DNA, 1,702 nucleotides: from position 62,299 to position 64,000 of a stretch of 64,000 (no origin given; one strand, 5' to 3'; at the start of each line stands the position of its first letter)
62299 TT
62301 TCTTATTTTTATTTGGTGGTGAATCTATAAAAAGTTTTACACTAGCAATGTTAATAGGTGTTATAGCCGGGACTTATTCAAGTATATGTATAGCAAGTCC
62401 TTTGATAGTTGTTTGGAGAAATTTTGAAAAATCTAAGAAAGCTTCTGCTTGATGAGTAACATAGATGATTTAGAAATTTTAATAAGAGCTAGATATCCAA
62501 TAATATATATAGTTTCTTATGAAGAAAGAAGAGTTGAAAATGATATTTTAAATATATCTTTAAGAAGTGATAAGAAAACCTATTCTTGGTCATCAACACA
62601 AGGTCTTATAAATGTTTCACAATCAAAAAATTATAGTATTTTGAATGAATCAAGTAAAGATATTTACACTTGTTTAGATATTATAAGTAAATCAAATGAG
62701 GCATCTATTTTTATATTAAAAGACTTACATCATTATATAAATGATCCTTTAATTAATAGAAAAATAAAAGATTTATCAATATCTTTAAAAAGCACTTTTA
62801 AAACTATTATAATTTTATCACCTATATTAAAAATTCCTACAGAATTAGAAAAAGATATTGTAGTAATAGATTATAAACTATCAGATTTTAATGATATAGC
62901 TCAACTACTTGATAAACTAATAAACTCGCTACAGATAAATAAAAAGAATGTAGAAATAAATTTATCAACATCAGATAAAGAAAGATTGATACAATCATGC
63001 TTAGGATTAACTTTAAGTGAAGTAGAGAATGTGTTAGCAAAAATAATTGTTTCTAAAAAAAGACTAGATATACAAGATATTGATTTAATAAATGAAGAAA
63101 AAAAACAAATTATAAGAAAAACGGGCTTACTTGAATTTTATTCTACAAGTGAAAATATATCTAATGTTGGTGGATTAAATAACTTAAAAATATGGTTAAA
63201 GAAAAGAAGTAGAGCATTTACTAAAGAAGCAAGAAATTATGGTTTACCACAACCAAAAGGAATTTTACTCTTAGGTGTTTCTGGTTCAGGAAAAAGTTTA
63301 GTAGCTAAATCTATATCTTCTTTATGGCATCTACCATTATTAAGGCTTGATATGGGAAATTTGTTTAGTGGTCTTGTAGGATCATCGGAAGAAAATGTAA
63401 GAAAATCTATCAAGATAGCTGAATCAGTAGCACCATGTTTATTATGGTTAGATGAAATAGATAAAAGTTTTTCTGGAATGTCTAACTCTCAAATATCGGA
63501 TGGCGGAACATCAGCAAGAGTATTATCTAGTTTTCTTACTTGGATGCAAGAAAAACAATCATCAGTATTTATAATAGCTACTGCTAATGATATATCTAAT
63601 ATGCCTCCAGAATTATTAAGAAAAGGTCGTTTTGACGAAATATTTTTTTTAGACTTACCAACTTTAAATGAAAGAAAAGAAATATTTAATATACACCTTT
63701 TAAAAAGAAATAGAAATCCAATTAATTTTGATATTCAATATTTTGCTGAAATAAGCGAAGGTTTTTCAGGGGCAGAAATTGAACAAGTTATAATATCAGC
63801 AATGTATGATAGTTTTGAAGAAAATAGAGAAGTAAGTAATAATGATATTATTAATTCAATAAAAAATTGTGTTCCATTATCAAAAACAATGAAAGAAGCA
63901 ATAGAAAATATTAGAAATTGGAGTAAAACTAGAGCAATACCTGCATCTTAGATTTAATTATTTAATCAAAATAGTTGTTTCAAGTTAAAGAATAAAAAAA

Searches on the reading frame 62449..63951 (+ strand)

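Call 93: search_protein_families(library=pfam, proteins=[window:62449-63951:+], max_evalue=0.001)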
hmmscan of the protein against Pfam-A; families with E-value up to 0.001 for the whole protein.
window:62449-63951:+ (500 aa): 2 families
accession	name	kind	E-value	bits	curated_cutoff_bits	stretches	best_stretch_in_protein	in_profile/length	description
PF00004.35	AAA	-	5.3e-29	101.8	21.2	1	272-402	1-130/131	ATPase family associated with various cellular activities (AAA)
PF17862.7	AAA_lid_3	-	1e-07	31.8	27.2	1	426-464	1-39/45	AAA+ lid domain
